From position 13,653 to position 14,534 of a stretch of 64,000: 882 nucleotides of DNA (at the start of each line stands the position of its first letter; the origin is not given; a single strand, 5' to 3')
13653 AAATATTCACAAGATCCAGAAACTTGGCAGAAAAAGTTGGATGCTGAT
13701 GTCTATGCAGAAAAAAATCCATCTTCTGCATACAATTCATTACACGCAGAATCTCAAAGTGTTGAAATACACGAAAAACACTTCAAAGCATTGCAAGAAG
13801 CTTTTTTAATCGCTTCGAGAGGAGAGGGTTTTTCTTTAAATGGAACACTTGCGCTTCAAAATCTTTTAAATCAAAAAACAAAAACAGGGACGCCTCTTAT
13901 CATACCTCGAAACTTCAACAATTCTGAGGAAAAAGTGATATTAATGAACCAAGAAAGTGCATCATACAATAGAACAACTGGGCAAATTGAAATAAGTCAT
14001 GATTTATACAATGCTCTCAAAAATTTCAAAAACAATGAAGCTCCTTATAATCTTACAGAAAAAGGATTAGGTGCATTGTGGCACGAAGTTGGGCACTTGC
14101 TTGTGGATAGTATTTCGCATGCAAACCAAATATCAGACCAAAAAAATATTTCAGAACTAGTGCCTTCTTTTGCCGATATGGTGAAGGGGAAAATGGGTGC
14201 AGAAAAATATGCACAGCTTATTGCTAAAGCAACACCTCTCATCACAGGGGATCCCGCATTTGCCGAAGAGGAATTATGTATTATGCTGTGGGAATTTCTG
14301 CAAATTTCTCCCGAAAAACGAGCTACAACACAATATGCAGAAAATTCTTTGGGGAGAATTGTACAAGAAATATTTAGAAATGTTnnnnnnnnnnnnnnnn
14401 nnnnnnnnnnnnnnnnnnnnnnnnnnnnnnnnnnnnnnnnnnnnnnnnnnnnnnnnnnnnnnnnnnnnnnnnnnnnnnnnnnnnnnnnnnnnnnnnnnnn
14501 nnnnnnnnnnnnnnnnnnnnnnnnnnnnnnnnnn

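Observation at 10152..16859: Cohesin-like/FN3 surface anchor immediately followed by a 1757-aa ORFan: a possible anchor-cargo pair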

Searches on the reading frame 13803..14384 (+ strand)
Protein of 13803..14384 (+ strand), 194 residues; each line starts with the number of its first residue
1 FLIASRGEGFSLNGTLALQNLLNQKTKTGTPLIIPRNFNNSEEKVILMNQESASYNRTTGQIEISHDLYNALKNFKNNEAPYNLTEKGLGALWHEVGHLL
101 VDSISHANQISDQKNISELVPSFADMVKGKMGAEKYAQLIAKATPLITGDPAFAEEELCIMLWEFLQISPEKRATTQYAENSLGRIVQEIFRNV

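Call 70: search_solved_structures(query=A5, max_evalue=10, show_alignments=3)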
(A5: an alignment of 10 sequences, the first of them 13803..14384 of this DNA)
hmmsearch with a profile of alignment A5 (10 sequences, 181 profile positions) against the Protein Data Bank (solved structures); distinct sequences matched with E-value up to 10: 1.
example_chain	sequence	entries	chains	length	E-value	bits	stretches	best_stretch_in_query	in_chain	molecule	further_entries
6v8p_D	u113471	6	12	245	0.52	13.6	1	33-102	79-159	DNA polymerase zeta processivity subunit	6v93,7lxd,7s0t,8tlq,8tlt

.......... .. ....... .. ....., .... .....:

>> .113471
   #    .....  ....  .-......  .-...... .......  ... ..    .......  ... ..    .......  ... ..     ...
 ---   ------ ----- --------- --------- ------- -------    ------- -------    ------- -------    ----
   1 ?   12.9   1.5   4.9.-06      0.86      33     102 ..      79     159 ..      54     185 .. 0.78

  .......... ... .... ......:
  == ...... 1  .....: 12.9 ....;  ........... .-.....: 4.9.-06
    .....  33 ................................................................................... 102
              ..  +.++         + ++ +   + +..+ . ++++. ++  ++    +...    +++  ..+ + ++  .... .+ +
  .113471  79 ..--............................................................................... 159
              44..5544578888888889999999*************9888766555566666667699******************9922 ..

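Call 71: search_protein_families(library=pfam, alignment_id=A5, max_evalue=10)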
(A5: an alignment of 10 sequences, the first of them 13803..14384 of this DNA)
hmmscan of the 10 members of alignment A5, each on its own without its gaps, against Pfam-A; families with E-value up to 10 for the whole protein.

A. member 1, window:13803-14384:+ (194 aa): 1 family
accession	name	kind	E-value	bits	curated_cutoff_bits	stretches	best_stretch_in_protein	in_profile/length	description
PF14247.12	DUF4344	-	0.13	12.4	29.6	1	49-103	47-108/220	Putative metallopeptidase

B. families by the number of members that match (of 10 scanned): 12 families
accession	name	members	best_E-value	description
PF14247.12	DUF4344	6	2.5e-05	Putative metallopeptidase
PF02163.28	Peptidase_M50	1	0.02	Peptidase family M50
PF11458.13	Mistic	1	0.043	Membrane-integrating protein Mistic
PF01435.24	Peptidase_M48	1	0.062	Peptidase family M48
PF00804.31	Syntaxin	1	0.074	Syntaxin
PF05019.18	Coq4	1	0.08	Coenzyme Q (ubiquinone) biosynthesis protein Coq4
PF00565.23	SNase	1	0.12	Staphylococcal nuclease homologue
PF06331.17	Tfb5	1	0.12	Transcription factor TFIIH complex subunit Tfb5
PF08840.17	BAAT_C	1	0.14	BAAT / Acyl-CoA thioester hydrolase C terminal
PF08914.17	Myb_Rap1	1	0.17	Rap1 Myb domain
PF01062.27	Bestrophin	1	0.21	Bestrophin, RFP-TM, chloride channel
PF14891.12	Peptidase_M91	1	0.24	Effector protein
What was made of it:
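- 13863..14450 (+): Zincin-like metallopeptidase core (aa about 760-955). HEVGH at aa 833-837 (nt 14082-14096) and Glu895-Glu896 (nt 14268-14273). PF14247 DUF4344 'putative metallopeptidase' is hit by 6/10 members, best E 2.5e-5; the window protein scores E 0.13 (call 71).
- On Gluzincin metallopeptidase (HExxH + Glu third ligand; DUF4344-like): PF14247 hit in 6/10 members at best E 2.5e-5; the window protein scores E 0.13 and 12.4 bits against a cut-off of 29.6 (call 71).
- Closest known: DUF4344. Same: Sub-threshold DUF4344 hits in 6/10 members (call 71).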
